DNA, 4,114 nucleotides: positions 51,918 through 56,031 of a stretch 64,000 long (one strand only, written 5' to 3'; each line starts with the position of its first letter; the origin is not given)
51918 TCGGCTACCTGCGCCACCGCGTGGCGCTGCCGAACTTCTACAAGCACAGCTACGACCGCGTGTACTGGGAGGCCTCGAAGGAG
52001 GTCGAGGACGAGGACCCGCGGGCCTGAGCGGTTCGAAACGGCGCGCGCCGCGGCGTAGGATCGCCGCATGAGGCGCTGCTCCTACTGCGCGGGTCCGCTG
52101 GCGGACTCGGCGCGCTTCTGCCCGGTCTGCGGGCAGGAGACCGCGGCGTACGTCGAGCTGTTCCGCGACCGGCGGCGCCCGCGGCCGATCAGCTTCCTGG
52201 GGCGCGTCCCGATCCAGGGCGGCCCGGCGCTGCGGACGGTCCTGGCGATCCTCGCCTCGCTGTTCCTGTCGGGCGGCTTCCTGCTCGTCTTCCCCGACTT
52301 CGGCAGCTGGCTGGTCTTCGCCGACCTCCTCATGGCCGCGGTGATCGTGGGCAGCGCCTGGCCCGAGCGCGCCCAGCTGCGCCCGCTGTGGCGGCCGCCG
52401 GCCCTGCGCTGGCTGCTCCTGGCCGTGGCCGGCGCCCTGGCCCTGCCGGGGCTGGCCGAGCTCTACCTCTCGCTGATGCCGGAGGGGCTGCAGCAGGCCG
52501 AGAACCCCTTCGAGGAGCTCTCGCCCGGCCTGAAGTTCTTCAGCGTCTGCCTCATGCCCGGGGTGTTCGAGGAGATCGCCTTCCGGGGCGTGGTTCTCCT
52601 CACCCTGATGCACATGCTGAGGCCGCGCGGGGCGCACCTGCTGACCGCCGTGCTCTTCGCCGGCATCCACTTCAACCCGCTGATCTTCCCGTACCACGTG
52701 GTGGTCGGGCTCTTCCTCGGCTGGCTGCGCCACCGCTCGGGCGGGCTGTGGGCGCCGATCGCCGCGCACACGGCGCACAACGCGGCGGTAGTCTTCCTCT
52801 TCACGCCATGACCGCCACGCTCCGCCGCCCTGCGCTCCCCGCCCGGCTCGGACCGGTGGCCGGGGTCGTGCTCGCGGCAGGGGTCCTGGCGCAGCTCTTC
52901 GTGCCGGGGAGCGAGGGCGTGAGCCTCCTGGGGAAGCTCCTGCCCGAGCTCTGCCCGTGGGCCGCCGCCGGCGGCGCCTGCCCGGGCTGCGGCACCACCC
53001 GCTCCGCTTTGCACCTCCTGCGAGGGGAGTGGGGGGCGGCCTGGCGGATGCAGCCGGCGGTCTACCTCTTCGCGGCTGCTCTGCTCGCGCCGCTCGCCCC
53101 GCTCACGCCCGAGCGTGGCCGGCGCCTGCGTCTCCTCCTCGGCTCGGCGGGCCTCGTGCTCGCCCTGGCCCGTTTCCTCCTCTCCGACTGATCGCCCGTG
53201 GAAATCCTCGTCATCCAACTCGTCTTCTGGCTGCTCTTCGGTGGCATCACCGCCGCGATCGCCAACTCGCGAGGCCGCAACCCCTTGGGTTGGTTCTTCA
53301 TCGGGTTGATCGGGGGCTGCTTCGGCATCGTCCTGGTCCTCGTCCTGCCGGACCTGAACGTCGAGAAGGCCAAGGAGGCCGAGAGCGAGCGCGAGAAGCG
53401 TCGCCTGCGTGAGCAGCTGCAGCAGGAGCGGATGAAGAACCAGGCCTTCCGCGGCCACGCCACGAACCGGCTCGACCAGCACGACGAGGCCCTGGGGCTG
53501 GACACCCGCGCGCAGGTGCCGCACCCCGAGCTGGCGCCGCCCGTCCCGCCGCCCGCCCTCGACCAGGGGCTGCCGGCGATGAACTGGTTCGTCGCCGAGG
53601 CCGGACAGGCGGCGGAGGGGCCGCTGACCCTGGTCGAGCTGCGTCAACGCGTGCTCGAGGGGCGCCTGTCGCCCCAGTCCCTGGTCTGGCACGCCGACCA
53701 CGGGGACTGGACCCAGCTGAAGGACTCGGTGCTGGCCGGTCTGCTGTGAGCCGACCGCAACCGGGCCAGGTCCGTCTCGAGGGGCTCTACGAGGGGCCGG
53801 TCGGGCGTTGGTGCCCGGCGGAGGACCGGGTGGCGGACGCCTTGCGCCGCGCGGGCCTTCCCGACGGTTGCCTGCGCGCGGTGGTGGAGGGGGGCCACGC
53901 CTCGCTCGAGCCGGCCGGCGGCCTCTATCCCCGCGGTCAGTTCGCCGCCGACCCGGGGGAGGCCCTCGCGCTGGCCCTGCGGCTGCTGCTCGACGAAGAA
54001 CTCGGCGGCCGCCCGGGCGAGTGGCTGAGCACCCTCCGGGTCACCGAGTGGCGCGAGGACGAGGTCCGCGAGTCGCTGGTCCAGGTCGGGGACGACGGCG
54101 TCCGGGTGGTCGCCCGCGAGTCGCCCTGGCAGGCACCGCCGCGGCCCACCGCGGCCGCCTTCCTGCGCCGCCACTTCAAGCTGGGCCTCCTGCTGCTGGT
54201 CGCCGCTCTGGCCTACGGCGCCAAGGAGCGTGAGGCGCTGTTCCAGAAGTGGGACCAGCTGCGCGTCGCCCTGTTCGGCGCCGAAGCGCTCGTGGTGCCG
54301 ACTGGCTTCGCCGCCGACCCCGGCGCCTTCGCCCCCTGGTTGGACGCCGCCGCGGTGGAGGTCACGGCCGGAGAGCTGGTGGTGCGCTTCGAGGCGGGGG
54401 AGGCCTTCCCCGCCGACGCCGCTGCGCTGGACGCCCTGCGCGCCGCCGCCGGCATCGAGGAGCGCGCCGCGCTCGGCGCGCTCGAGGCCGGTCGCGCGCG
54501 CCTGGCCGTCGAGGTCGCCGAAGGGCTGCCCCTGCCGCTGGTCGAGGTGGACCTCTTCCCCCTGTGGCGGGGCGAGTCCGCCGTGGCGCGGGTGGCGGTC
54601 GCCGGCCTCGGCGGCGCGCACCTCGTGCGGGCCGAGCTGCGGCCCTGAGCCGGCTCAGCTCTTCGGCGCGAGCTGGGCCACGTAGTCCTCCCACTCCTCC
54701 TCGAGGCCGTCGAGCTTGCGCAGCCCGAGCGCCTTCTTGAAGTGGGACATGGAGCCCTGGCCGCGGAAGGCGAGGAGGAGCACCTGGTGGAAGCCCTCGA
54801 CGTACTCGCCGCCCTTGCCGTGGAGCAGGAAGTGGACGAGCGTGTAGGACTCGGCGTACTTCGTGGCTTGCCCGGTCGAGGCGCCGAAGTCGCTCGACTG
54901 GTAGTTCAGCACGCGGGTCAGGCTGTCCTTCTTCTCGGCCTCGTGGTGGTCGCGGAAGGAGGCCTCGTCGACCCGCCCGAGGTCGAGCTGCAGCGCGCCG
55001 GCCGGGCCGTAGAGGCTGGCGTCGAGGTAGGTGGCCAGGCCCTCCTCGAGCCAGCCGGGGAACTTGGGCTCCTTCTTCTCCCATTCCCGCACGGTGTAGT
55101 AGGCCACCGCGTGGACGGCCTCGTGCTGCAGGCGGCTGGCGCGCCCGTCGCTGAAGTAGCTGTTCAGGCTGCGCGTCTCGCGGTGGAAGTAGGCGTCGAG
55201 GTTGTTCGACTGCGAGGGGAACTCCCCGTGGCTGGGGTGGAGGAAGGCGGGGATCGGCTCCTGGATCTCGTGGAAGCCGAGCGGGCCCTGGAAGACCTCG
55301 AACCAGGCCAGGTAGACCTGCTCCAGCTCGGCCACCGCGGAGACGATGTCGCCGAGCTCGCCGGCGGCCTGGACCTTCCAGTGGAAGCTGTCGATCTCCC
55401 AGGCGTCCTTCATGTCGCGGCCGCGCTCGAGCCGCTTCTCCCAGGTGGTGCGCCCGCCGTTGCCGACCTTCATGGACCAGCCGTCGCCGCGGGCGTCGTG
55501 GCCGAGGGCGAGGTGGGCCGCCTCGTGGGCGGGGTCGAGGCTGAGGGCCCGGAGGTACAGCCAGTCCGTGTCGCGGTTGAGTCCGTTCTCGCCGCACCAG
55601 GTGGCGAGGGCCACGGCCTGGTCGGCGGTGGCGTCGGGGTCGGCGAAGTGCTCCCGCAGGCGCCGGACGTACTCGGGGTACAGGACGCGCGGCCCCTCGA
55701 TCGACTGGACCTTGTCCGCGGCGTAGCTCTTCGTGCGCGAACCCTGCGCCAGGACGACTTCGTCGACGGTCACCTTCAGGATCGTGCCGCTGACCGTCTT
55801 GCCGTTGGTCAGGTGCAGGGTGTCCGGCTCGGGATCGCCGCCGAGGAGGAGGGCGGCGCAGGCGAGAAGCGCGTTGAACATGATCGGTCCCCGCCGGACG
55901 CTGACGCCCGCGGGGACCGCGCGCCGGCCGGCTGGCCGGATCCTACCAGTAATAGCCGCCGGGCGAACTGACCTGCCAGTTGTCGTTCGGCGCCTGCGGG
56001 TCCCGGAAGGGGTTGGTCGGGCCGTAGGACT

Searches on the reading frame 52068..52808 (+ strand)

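Call 83: search_protein_families(library=pfam, proteins=[window:52068-52808:+], max_evalue=0.0001)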
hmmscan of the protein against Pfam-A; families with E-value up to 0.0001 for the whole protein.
window:52068-52808:+ (247 aa): 2 families
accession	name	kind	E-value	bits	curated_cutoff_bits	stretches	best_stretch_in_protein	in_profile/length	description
PF02517.21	Rce1-like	-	2.1e-18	66.8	22.4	1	155-239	6-92/93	Type II CAAX prenyl endopeptidase Rce1-like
PF13248.11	Zn_ribbon_3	-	1.3e-05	24.9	27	1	1-24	2-25/26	zinc-ribbon domain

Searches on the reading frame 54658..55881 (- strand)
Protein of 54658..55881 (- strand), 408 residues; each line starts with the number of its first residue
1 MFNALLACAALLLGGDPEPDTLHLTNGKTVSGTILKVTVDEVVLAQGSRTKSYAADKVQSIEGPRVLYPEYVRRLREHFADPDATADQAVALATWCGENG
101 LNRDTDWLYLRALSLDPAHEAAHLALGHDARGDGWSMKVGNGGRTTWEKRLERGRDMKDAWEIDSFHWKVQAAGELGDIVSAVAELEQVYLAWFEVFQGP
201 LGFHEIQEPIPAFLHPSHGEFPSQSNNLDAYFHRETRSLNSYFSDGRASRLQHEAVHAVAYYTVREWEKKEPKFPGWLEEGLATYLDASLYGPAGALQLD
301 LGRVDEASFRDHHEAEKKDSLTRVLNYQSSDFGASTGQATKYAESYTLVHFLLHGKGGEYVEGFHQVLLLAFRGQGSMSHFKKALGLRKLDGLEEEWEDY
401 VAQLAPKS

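Call 83: search_protein_families(library=pfam, proteins=[window:54658-55881:-], max_evalue=0.0001)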
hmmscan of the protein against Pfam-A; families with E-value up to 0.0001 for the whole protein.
window:54658-55881:- (408 aa): 2 families
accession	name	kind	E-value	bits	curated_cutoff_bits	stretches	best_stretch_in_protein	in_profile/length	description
PF07607.17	DUF1570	-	2.8e-12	47.5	22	1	249-362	3-117/129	Protein of unknown function (DUF1570)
PF13485.12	Peptidase_MA_2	-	5.8e-05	23.4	32.4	0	253-402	72-200/201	Peptidase MA superfamily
